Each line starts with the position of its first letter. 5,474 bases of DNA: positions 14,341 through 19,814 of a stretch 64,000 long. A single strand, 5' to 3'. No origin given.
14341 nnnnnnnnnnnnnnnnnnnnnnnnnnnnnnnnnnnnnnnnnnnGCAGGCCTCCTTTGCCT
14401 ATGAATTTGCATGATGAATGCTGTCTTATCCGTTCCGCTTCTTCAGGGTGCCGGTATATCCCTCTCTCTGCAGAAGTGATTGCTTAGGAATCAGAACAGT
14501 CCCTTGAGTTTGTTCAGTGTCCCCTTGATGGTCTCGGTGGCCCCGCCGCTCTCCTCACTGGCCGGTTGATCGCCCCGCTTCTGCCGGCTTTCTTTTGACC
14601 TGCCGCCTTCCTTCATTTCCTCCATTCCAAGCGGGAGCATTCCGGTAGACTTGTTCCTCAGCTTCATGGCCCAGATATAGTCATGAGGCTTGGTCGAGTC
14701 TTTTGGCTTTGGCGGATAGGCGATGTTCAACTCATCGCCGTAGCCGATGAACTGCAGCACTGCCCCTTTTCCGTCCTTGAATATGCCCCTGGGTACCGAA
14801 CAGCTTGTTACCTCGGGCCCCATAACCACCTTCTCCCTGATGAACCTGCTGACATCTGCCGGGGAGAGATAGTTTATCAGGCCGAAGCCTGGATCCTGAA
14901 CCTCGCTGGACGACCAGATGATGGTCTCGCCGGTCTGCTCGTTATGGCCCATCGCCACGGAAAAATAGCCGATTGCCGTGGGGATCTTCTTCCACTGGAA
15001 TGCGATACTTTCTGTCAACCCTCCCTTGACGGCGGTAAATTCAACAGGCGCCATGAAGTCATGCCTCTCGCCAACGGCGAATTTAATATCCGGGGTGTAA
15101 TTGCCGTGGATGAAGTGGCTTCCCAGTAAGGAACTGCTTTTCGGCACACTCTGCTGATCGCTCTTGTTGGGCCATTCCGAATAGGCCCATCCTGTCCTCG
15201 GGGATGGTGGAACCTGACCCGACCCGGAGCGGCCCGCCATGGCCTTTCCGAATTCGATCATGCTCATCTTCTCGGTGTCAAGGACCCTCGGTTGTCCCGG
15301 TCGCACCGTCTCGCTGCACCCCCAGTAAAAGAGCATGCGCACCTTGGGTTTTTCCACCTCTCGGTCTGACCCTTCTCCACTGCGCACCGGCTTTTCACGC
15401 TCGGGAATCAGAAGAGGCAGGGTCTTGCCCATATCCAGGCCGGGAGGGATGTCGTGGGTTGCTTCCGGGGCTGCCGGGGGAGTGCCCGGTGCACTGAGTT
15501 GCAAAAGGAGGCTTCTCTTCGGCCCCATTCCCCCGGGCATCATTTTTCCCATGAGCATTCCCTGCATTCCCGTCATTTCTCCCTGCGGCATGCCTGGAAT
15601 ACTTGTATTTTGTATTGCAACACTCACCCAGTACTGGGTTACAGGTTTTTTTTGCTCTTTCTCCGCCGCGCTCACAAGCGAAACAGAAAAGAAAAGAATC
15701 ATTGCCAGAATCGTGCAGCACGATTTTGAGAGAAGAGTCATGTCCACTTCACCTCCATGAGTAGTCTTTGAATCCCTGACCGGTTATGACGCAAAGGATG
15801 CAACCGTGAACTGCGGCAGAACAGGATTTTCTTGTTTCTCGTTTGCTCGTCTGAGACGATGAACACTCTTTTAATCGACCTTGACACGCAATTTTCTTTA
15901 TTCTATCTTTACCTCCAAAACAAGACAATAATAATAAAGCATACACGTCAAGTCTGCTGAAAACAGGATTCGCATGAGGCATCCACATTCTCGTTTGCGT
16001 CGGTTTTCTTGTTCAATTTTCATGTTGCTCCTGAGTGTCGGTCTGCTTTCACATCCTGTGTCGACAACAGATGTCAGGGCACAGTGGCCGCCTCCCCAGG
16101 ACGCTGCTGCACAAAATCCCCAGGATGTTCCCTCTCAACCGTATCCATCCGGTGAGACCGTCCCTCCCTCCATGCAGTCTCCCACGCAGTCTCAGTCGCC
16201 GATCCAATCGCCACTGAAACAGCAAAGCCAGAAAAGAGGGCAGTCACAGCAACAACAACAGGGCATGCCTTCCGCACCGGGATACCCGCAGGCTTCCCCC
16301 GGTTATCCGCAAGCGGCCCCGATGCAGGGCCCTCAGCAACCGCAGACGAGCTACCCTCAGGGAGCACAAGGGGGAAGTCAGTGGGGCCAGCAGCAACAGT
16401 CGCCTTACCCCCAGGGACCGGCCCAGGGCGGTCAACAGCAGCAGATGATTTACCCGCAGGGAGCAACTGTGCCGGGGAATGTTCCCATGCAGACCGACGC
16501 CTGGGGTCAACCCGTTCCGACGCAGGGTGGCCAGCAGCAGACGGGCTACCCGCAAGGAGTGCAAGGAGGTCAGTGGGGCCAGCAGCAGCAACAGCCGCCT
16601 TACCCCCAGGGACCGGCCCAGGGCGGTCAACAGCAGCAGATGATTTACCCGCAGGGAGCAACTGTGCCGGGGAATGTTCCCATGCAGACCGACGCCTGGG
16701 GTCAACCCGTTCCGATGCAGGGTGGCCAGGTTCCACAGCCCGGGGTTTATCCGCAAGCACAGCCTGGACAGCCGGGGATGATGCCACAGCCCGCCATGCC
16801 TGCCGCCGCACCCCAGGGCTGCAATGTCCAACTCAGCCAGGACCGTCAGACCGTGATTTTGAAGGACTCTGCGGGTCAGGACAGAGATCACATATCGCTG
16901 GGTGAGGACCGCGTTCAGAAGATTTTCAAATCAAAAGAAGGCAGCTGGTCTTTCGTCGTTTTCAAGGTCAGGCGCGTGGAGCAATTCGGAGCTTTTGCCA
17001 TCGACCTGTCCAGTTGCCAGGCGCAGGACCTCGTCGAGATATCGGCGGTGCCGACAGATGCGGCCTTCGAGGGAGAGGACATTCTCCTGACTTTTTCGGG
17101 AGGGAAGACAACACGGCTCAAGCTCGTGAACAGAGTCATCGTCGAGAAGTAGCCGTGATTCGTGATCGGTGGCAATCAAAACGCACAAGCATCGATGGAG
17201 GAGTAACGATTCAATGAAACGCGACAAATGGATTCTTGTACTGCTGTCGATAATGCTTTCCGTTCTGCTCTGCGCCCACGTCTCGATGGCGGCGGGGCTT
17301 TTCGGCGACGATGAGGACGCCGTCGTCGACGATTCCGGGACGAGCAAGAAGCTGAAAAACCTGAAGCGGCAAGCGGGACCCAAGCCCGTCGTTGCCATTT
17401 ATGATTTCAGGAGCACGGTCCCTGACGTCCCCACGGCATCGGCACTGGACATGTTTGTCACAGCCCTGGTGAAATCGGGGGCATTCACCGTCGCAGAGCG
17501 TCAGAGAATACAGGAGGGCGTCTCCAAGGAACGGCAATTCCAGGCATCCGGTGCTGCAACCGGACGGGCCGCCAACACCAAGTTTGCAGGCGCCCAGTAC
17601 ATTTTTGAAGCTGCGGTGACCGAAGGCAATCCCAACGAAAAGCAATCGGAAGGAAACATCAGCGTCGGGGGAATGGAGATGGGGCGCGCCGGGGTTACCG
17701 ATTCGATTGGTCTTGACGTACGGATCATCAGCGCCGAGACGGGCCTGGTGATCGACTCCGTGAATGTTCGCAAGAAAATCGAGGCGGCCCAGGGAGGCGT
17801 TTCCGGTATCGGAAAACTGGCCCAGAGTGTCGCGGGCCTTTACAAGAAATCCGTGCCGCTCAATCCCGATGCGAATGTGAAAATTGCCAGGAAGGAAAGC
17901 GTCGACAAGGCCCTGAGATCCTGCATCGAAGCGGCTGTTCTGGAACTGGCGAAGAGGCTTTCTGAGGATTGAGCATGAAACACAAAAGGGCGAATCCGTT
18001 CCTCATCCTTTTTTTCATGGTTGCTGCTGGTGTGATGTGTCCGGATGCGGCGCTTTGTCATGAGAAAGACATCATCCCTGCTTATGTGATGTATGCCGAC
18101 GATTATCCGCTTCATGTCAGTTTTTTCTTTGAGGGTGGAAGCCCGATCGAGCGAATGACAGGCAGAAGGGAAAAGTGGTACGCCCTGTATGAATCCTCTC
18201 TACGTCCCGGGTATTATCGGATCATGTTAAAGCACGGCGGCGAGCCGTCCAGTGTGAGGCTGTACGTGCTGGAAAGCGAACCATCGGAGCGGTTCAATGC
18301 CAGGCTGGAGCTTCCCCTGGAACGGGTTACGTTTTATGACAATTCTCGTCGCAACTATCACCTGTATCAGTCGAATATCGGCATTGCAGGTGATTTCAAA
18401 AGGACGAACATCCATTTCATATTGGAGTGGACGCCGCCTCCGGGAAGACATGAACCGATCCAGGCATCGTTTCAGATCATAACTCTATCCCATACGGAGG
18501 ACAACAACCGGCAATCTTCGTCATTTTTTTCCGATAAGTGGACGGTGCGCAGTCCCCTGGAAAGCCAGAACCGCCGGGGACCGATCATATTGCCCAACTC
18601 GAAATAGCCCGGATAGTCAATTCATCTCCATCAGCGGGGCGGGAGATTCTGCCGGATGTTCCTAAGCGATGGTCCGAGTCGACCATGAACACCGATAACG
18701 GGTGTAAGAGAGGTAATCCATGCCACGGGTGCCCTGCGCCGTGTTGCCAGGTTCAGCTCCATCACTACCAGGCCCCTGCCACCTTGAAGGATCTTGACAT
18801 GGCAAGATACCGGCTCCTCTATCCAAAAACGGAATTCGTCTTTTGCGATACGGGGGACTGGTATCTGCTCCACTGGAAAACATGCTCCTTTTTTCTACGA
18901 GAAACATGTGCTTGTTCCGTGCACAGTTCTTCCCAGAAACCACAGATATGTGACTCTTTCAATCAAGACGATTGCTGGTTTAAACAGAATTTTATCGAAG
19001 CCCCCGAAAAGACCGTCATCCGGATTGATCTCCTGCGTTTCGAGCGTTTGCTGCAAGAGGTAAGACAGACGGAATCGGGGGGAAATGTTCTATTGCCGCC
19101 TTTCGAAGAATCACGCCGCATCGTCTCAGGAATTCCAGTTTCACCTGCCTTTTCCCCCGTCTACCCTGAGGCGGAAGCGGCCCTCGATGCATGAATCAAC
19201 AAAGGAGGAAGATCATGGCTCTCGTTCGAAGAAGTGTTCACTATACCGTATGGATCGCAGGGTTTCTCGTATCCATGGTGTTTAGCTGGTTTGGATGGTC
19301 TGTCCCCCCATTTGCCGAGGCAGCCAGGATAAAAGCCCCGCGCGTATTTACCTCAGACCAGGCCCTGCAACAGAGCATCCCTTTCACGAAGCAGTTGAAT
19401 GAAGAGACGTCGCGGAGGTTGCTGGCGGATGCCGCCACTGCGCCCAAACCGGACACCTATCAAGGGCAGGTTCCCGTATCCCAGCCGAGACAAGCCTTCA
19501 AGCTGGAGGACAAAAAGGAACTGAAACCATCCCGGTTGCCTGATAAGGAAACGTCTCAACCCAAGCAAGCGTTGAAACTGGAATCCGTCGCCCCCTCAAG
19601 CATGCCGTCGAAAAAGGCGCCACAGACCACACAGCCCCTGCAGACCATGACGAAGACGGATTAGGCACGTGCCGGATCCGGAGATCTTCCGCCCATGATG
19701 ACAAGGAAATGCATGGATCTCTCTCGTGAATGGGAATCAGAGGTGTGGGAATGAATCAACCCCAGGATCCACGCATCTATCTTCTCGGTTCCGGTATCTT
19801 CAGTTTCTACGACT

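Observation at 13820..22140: Uncharacterised envelope locus: CsgG-like pore, Hcp-like protein, several orphan secreted proteins, a Cys-cluster protein and a backbone N-methyltransferase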

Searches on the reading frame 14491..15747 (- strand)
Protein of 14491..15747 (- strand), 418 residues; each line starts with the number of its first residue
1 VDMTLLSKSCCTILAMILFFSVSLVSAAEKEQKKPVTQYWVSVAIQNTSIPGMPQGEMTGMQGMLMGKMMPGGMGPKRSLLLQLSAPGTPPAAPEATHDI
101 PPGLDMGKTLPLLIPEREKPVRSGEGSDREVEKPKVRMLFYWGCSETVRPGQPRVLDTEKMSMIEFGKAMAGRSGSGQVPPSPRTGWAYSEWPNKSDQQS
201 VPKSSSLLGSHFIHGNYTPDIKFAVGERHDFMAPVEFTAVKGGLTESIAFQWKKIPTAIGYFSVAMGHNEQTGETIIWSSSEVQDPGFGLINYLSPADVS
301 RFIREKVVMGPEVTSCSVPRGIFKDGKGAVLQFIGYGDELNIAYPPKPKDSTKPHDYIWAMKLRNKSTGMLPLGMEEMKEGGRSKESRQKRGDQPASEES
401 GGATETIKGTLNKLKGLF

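Call 3: search_protein_families(library=pfam, proteins=[window:14491-15747:-], max_evalue=0.1)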
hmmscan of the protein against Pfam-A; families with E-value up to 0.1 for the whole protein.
window:14491-15747:- (418 aa): 0 families

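Call 4: search_protein_families(library=ncbifam, proteins=[window:14491-15747:-], max_evalue=0.1)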
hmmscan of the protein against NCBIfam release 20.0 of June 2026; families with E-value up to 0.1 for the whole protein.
window:14491-15747:- (418 aa): 0 families

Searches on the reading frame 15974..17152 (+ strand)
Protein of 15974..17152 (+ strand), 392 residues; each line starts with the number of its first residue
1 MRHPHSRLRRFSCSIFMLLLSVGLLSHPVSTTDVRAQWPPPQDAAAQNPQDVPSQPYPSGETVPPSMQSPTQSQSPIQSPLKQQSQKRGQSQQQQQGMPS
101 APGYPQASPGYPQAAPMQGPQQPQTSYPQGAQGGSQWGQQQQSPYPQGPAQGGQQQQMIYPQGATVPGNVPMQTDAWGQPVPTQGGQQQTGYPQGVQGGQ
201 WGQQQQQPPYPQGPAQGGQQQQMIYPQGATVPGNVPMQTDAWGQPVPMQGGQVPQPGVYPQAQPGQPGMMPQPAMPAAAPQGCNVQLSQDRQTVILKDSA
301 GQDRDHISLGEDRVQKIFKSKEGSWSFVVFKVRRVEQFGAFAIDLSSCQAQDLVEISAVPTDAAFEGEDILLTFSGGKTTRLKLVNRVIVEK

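Call 3: search_protein_families(library=pfam, proteins=[window:15974-17152:+], max_evalue=0.1)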
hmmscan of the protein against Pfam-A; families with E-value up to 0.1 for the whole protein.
window:15974-17152:+ (392 aa): 0 families

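Call 4: search_protein_families(library=ncbifam, proteins=[window:15974-17152:+], max_evalue=0.1)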
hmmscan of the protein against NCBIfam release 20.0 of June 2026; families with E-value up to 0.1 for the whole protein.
window:15974-17152:+ (392 aa): 1 family
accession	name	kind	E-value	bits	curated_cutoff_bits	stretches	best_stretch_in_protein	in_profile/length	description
NF007294.0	PRK09767.1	equivalog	0.045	13.9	218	1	300-362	9-67/117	DUF559 domain-containing protein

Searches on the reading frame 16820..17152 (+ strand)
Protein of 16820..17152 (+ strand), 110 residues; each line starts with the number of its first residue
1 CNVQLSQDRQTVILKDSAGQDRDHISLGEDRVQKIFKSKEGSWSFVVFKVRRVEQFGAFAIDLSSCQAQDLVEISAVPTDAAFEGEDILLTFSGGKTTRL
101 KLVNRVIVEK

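Call 75: search_protein_families(library=pfam, proteins=[window:16820-17152:+], max_evalue=1)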
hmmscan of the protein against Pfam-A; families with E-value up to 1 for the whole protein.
window:16820-17152:+ (110 aa): 0 families

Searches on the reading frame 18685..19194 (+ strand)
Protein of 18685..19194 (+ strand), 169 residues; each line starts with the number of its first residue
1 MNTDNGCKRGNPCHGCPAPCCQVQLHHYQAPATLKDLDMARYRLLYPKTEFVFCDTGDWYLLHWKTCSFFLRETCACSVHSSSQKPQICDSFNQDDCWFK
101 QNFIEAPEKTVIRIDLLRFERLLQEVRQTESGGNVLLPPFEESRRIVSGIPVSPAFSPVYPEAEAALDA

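Call 44: search_solved_structures(query=window:18685-19194:+, max_evalue=10)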
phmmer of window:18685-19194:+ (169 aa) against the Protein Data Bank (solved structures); distinct sequences matched with E-value up to 10: 0.

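Call 45: search_protein_families(library=pfam, proteins=[window:18685-19194:+], max_evalue=0.1)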
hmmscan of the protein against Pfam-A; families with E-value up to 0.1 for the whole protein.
window:18685-19194:+ (169 aa): 1 family
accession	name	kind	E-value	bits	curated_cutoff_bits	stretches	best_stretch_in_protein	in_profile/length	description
PF03692.20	CxxCxxCC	-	0.0002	22.5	23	1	12-95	1-72/85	Putative zinc- or iron-chelating domain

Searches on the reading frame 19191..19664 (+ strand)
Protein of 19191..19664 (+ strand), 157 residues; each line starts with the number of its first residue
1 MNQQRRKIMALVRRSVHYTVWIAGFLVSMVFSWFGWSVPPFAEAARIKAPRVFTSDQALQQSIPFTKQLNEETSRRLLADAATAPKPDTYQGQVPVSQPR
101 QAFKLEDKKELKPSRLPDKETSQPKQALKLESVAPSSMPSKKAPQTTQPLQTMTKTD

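Call 3: search_protein_families(library=pfam, proteins=[window:19191-19664:+], max_evalue=0.1)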
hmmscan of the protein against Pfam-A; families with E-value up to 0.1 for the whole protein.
window:19191-19664:+ (157 aa): 0 families

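Call 4: search_protein_families(library=ncbifam, proteins=[window:19191-19664:+], max_evalue=0.1)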
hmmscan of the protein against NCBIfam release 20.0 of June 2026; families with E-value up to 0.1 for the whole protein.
window:19191-19664:+ (157 aa): 0 families

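Call 43: search_solved_structures(query=window:19215-19664:+, max_evalue=10)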
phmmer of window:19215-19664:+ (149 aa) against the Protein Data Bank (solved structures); distinct sequences matched with E-value up to 10: 1.
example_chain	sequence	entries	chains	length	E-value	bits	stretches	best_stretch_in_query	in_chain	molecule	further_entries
9r7b_A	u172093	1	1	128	1.2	12.6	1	64-96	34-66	Crn4b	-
